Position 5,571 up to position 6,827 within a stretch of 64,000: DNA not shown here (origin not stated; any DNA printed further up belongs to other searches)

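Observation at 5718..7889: Full-length cysteinyl-tRNA synthetase fused in frame to a GT2-like glycosyltransferase domain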

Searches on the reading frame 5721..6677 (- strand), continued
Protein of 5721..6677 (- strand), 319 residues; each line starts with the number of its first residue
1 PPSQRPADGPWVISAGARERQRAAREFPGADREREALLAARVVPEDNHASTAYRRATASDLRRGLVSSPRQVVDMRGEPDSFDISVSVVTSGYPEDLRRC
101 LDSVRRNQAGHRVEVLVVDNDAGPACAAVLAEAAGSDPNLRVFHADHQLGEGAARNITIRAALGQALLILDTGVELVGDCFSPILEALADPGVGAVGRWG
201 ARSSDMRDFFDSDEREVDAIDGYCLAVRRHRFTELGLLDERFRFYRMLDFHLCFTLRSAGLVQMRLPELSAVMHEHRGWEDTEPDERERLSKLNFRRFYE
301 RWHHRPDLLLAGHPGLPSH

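Call 52: find_homologous_proteins(query=A4, max_evalue=1e-20)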
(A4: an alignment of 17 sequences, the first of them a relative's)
Query A4 (17 sequences) (338 aa, profile of the alignment): 4270 proteins with E <= 1e-20 among 8000 candidates; the best 120 are listed.
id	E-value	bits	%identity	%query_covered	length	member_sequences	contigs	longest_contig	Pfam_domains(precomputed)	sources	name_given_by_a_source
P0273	7.7e-121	421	40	99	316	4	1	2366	PF00535.33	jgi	-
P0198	2.1e-116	407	100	100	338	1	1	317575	PF00535.33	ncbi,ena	-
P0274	3.8e-116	406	49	97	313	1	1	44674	PF23493.2,PF00535.33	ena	-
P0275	6.3e-116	405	43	98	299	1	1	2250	PF13641.13,PF23493.2,PF00535.33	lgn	-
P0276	1.3e-115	404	65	97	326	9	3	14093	PF23493.2,PF00535.33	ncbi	ncbi:MAG: glycosyltransferase family 2 protein [Candidatus Limnocylindrales bacterium]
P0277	3.7e-115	403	62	98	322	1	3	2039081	PF00535.33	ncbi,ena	-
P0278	4.0e-115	403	42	97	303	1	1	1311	PF23493.2,PF00535.33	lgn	-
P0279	5.4e-115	402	48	96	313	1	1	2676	PF23493.2,PF00535.33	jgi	jgi:GT2 family glycosyltransferase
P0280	5.5e-115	402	63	98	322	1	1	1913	PF00535.33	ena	-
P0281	1.0e-114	401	67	96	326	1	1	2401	PF00535.33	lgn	-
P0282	1.1e-114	401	66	97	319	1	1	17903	PF00535.33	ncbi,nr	ncbi:MAG TPA: glycosyltransferase [Candidatus Limnocylindrales bacterium]|nr:glycosyltransferase [Ca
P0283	1.2e-114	401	46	96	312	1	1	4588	PF13641.13,PF23493.2,PF00535.33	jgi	jgi:GT2 family glycosyltransferase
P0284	1.2e-114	401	84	100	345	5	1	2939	PF00535.33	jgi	jgi:hypothetical protein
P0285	1.4e-114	401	65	91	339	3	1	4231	PF00535.33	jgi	-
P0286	1.4e-114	401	42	96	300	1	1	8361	PF13641.13,PF23493.2,PF00535.33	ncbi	ncbi:MAG: glycosyltransferase [Solirubrobacterales bacterium]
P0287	1.5e-114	401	46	99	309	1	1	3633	PF23493.2,PF00535.33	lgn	-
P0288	1.5e-114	401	64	96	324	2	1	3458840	PF00535.33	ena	-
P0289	1.6e-114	401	49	96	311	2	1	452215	PF23493.2,PF00535.33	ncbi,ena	-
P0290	1.6e-114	401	63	97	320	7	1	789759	PF23493.2,PF00535.33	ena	-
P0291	1.7e-114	401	64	98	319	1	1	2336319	PF13641.13,PF00535.33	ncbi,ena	-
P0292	1.7e-114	400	67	97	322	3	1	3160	PF00535.33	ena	-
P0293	2.0e-114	400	64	98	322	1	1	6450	PF00535.33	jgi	jgi:cellulose synthase/poly-beta-1,6-N-acetylglucosamine synthase-like glycosyltransferase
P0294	2.1e-114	400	45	97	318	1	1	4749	PF23493.2,PF00535.33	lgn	-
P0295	2.2e-114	400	47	99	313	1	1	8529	PF23493.2,PF00535.33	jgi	jgi:hypothetical protein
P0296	2.3e-114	400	65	97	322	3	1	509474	PF00535.33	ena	-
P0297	2.8e-114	400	48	96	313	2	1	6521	PF00535.33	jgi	jgi:glycosyl transferase family 2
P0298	3.1e-114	400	48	96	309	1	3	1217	PF23493.2,PF00535.33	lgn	-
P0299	3.1e-114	400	65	97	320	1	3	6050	PF00535.33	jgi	jgi:hypothetical protein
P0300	3.4e-114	400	60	96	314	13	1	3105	PF00535.33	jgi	jgi:hypothetical protein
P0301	3.5e-114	399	46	96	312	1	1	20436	PF13641.13,PF23493.2,PF00535.33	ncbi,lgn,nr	ncbi:MAG TPA: glycosyltransferase [Candidatus Limnocylindrales bacterium]|nr:glycosyltransferase [Ca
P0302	3.8e-114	399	67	96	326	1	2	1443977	PF00535.33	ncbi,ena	-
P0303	3.8e-114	399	66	97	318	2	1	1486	PF00535.33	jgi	jgi:hypothetical protein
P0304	4.2e-114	399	63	88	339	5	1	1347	PF00535.33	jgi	jgi:hypothetical protein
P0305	4.4e-114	399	66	97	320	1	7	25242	PF00535.33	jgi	jgi:cysteinyl-tRNA synthetase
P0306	4.4e-114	399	64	97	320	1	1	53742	PF23493.2,PF00535.33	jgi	jgi:cysteinyl-tRNA synthetase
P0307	4.6e-114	399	62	98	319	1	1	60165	PF00535.33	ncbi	ncbi:MAG: glycosyltransferase [Chloroflexota bacterium]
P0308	4.8e-114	399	64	98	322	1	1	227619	PF00535.33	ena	-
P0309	5.0e-114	399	75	98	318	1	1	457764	PF00535.33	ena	-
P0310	6.0e-114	399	63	97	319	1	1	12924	PF00535.33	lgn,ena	-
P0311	6.0e-114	399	64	97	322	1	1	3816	PF13641.13,PF00535.33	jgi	jgi:glycosyltransferase involved in cell wall biosynthesis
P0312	6.1e-114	399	47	97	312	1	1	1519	PF23493.2,PF00535.33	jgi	jgi:GT2 family glycosyltransferase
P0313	6.7e-114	399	84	100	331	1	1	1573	PF00535.33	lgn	-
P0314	7.2e-114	398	50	96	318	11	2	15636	PF23493.2,PF00535.33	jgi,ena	jgi:GT2 family glycosyltransferase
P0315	7.4e-114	398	47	97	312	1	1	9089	PF23493.2,PF00535.33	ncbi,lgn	-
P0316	7.7e-114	398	47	96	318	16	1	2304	PF23493.2,PF00535.33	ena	-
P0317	8.6e-114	398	60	96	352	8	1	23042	PF00535.33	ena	-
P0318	8.7e-114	398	64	98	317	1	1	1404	PF00535.33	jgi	jgi:hypothetical protein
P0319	1.0e-113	398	65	97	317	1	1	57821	PF00535.33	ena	-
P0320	1.1e-113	398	49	96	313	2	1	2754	PF23493.2,PF00535.33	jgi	-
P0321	1.1e-113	398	48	96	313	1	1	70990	PF23493.2,PF00535.33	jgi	jgi:GT2 family glycosyltransferase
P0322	1.1e-113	398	42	97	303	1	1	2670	PF23493.2,PF00535.33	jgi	jgi:cysteinyl-tRNA synthetase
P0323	1.1e-113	398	39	96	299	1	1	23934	PF13641.13,PF23493.2,PF00535.33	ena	-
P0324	1.1e-113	398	62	97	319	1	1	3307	PF00535.33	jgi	-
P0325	1.2e-113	398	40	91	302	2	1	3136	PF13641.13,PF00535.33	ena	-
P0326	1.3e-113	398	61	97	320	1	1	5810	PF00535.33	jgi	jgi:hypothetical protein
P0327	1.3e-113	398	64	97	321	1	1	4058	PF23493.2,PF00535.33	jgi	jgi:hypothetical protein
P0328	1.5e-113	397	63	96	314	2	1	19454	PF00535.33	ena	-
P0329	1.7e-113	397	63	98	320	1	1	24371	PF00535.33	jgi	jgi:Glycosyl transferase family 2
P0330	1.7e-113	397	62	97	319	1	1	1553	PF00535.33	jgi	-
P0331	2.0e-113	397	73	97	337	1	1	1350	PF00535.33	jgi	-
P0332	2.1e-113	397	62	98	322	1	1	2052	PF13641.13,PF23493.2,PF00535.33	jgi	jgi:hypothetical protein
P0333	2.1e-113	397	40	89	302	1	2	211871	PF13641.13,PF23493.2,PF00535.33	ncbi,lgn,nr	ncbi:MAG: glycosyltransferase [Actinobacteria bacterium]|nr:glycosyltransferase [Actinomycetota bact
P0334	2.3e-113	397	46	96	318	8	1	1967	PF23493.2,PF00535.33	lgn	-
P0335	2.3e-113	397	67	98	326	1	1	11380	PF00535.33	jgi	jgi:glycosyltransferase involved in cell wall biosynthesis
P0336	2.3e-113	397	64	97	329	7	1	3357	PF00535.33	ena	-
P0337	2.3e-113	397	46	98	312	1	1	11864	PF23493.2,PF00535.33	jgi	jgi:cysteinyl-tRNA synthetase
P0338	2.4e-113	397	65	91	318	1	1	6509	PF00535.33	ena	-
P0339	2.5e-113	397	63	98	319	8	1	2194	PF00535.33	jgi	jgi:cysteinyl-tRNA synthetase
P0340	2.6e-113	397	48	96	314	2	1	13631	PF13641.13,PF23493.2,PF00535.33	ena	-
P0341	2.6e-113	397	73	98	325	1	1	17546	PF00535.33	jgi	jgi:Glycosyl transferase family 2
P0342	2.6e-113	397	43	96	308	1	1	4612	PF23493.2,PF00535.33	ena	-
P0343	2.6e-113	397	61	97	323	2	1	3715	PF00535.33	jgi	-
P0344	2.7e-113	397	48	97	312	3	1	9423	PF23493.2,PF00535.33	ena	-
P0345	2.9e-113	396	39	98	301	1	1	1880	PF13712.13,PF13641.13,PF00535.33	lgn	-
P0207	2.9e-113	396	58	98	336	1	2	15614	PF00535.33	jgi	jgi:hypothetical protein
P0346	3.0e-113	396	62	97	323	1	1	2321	PF00535.33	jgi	jgi:Glycosyl transferase family 2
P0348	3.6e-113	396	63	97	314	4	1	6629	PF00535.33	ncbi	-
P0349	3.7e-113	396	73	98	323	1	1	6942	PF00535.33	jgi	jgi:cysteinyl-tRNA synthetase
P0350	3.8e-113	396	73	98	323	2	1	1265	PF00535.33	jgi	jgi:cysteinyl-tRNA synthetase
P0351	4.0e-113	396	63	97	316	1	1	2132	PF00535.33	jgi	jgi:hypothetical protein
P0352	4.0e-113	396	61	97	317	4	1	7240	PF00535.33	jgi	jgi:cysteinyl-tRNA synthetase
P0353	4.0e-113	396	63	98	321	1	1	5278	PF00535.33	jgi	jgi:Glycosyl transferase family 2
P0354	4.1e-113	396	66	97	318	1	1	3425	PF00535.33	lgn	-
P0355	4.1e-113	396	64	96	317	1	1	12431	PF13641.13,PF00535.33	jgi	jgi:hypothetical protein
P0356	4.3e-113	396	72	97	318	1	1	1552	PF00535.33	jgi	jgi:hypothetical protein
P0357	4.4e-113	396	63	96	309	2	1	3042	PF00535.33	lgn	-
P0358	4.4e-113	396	65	97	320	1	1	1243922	PF00535.33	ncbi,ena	-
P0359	4.7e-113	396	67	96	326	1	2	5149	PF00535.33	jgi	jgi:cysteinyl-tRNA synthetase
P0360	4.8e-113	396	51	98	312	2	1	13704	PF23493.2,PF00535.33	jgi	-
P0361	4.9e-113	396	66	96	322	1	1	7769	PF00535.33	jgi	jgi:Glycosyl transferase family 2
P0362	5.0e-113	396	47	97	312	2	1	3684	PF23493.2,PF00535.33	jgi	jgi:GT2 family glycosyltransferase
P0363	5.0e-113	396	65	98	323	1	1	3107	PF00535.33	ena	-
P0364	5.2e-113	396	62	98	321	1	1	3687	PF00535.33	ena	-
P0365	5.3e-113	396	61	99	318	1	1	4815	PF00535.33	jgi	jgi:cysteinyl-tRNA synthetase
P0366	5.6e-113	396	65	97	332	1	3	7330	PF00535.33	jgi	jgi:cysteinyl-tRNA synthetase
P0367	5.6e-113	395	67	97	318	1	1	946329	PF00535.33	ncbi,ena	-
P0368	5.7e-113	395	64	97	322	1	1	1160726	PF00535.33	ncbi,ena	-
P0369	5.8e-113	395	61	98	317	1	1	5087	PF23493.2,PF00535.33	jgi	jgi:hypothetical protein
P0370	6.7e-113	395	59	98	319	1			PF00535.33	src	-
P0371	7.0e-113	395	64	97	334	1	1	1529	PF00535.33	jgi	jgi:hypothetical protein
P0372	7.3e-113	395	65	97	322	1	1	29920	PF00535.33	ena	-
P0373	7.6e-113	395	62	97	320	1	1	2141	PF00535.33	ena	-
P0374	7.6e-113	395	63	97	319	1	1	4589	PF00535.33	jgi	jgi:glycosyl transferase family 2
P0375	7.8e-113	395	48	97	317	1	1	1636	PF23493.2,PF00535.33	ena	-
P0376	7.8e-113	395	67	96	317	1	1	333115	PF00535.33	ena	-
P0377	8.1e-113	395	44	99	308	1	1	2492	PF13641.13,PF23493.2,PF00535.33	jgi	jgi:GT2 family glycosyltransferase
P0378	8.2e-113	395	63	97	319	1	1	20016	PF00535.33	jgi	jgi:hypothetical protein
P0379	8.3e-113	395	65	97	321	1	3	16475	PF00535.33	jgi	jgi:cysteinyl-tRNA synthetase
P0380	8.3e-113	395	62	98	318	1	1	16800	PF23493.2,PF00535.33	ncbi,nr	ncbi:MAG TPA: glycosyltransferase [Candidatus Limnocylindrales bacterium]|nr:glycosyltransferase [Ca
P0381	8.8e-113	395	66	98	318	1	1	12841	PF00535.33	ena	-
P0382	8.8e-113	395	62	98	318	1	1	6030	PF23493.2,PF00535.33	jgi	jgi:cysteinyl-tRNA synthetase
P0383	8.9e-113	395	41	97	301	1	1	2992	PF13641.13,PF00535.33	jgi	jgi:GT2 family glycosyltransferase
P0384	9.2e-113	395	65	97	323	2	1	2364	PF00535.33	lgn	-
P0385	9.3e-113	395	41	97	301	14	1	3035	PF13641.13,PF00535.33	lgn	-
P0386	9.3e-113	395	62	98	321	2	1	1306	PF00535.33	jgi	jgi:cysteinyl-tRNA synthetase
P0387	9.4e-113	395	64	98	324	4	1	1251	PF00535.33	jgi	jgi:cysteinyl-tRNA synthetase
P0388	9.5e-113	395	45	96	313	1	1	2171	PF23493.2,PF00535.33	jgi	-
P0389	9.6e-113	395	44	96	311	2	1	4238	PF13641.13,PF23493.2,PF00535.33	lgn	-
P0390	9.8e-113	395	41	96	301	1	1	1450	PF23493.2,PF00535.33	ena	-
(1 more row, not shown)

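Call 64: predict_structure(alignment_id=A5)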
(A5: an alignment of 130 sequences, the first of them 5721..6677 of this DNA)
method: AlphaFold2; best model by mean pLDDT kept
length: 319 residues; sequences in the alignment: 130
mean_pLDDT: 94.7   pTM: 0.87
mean pLDDT of the five models: 94.7, 94.3, 94.2, 94.1, 93.9
residues with pLDDT >= 90: 283; 70-90: 26; 50-70: 8; < 50: 2
segments of 3 or more residues with pLDDT < 50: none
pLDDT, mean of each block of 10 residues (from residue 1): 81 97 96 94 94 92 90 98 98 96 98 98 96 97 96 98 99 98 99 98 97 98 98 98 93 98 98 89 89 95 97 63
secondary structure, 60 per line:
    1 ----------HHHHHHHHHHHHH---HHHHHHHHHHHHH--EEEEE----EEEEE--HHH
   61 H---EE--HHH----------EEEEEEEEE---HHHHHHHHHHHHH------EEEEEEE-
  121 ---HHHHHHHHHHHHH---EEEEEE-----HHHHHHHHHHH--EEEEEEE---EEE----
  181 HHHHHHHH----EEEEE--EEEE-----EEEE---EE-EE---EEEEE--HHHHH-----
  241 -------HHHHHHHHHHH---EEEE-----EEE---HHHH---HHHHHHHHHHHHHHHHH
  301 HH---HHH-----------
elements in order: H11-23 H27-39 E42-46 E51-55 H58-61 E82-90 H94-106 E113-119 H124-136 E140-145 H151-161 E164-170 E174-176 H181-188 E193-197 E200-203 E209-212 E224-228 H231-235 H248-258 E262-265 E271-273 H277-280 H284-302

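Call 74: find_related_loci(query=A6, collection=metagenome_contigs, flank=10000)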
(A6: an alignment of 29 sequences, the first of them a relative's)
Query A6 (338 aa) in metagenome_contigs; peptide patterns used: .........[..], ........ (x = any residue, [..] = any of these).
600 stretches matched a pattern (row limit reached: there are more); 311 encode a relative of the query (tblastn E <= 1e-3); the best 80 are kept; 80 distinct loci.
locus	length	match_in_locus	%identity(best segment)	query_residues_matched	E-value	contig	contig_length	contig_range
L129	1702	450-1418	65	6-336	3e-142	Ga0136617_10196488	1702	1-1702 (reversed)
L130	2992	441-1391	66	7-335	2e-137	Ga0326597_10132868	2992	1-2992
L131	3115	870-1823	66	6-333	5e-136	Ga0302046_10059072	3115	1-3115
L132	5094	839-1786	65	7-333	1e-131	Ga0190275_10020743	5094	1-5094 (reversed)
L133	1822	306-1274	64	1-333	2e-140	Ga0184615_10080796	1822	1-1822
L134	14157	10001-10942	69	5-333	3e-130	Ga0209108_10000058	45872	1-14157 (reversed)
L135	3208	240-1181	69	5-333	2e-134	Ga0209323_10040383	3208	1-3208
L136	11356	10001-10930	66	7-333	2e-129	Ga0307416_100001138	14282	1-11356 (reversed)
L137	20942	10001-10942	66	7-335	9e-129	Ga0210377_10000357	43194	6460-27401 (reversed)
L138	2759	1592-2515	65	9-333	1e-134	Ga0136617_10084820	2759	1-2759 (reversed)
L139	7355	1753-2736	65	2-335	3e-128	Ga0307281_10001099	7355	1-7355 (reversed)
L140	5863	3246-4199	66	6-334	4e-128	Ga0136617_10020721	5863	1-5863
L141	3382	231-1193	64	6-336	9e-132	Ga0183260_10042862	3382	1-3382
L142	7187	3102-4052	65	7-326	3e-127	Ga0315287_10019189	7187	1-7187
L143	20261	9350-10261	64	9-333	3e-127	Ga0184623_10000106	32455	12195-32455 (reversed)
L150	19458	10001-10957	67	6-333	5e-126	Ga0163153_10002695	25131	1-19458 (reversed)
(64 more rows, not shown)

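Call 77: search_protein_families(library=pfam, alignment_id=A7, max_evalue=0.00001)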
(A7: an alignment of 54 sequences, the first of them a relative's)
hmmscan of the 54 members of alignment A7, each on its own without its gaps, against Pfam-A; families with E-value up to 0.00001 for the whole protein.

A. member 1, L136:9208-9978:+ (257 aa): 1 family
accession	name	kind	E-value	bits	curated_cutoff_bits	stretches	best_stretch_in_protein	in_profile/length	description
PF04298.18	Zn_peptidase_2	-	2.4e-64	217.3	27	1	25-253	1-217/218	Putative neutral zinc metallopeptidase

B. families by the number of members that match (of 54 scanned): 19 families
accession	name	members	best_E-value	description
PF01406.26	tRNA-synt_1e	4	1.8e-90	tRNA synthetases class I (C) catalytic domain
PF23493.1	CysS_C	4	1.7e-08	Cysteinyl-tRNA ligase anticodon binding domain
PF00296.26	Bac_luciferase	3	1.8e-52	Luciferase-like monooxygenase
PF00496.27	SBP_bac_5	2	1.7e-66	Bacterial extracellular solute-binding proteins, family 5 Middle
PF07690.21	MFS_1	2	9.1e-25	Major Facilitator Superfamily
PF05960.17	DUF885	1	1.8e-149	Bacterial protein of unknown function (DUF885)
PF04298.18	Zn_peptidase_2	1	2.4e-64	Putative neutral zinc metallopeptidase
PF03632.21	Glyco_hydro_65m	1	3.1e-32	Glycosyl hydrolase family 65 central catalytic domain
PF01694.28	Rhomboid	1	2.2e-31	Rhomboid domain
PF14026.12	SCO4226-like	1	1.7e-24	Nickel responsive protein SCO4226-like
PF00534.26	Glycos_transf_1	1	2.5e-17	Glycosyl transferases group 1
PF13439.12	Glyco_transf_4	1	3.3e-14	Glycosyltransferase Family 4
PF02566.24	OsmC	1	7.7e-14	OsmC-like protein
PF13692.12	Glyco_trans_1_4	1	1.7e-13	Glycosyl transferases group 1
PF13579.12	Glyco_trans_4_4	1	9.1e-11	Glycosyl transferase 4-like domain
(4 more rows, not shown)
